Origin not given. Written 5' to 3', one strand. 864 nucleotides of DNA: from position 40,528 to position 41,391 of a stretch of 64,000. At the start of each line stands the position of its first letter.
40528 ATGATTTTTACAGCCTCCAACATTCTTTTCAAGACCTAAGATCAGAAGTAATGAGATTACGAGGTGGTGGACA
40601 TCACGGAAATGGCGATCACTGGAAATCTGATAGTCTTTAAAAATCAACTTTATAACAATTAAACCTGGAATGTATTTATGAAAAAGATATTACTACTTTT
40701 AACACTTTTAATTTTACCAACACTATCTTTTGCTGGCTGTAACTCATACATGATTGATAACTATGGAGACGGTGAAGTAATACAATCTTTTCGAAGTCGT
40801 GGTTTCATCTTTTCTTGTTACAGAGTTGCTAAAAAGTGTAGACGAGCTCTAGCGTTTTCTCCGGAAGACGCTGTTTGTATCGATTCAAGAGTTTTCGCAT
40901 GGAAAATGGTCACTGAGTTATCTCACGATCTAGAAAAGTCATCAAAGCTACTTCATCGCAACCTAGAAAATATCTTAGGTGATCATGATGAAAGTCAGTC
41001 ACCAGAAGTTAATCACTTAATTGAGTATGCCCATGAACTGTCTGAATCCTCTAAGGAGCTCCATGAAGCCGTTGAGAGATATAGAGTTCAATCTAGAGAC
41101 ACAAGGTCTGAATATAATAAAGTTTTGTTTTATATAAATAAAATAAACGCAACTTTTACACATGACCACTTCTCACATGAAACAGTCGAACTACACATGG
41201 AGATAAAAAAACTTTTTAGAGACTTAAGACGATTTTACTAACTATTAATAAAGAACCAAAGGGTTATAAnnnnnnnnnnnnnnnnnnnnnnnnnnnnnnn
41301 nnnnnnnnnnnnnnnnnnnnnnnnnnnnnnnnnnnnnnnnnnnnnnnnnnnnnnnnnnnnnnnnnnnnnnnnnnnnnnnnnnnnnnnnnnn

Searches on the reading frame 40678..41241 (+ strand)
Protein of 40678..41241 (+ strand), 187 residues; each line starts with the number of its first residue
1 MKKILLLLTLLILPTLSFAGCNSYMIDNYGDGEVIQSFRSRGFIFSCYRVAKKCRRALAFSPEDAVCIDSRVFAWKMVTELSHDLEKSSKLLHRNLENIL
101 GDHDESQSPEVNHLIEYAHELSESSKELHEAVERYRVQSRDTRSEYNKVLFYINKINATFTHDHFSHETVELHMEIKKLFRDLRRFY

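Call 3: search_protein_families(library=pfam, proteins=[window:40678-41241:+], max_evalue=1)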
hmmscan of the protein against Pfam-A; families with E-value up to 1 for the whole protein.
window:40678-41241:+ (187 aa): 1 family
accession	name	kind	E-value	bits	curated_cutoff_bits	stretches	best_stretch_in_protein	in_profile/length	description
PF21329.2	CYP38_PsbQ-like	-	0.045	14.7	27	1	71-136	32-94/117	Peptidyl-prolyl cis-trans isomerase CYP38-like, PsbQ-like domain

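Call 4: search_protein_families(library=ncbifam, proteins=[window:40678-41241:+], max_evalue=1)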
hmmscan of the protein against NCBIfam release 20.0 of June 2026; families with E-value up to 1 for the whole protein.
window:40678-41241:+ (187 aa): 1 family
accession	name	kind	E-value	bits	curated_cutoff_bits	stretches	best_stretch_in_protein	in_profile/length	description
NF050142.1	PG1828_fam_lipo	equivalog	0.17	12.6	50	1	1-23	1-21/59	PG1828 family lipoprotein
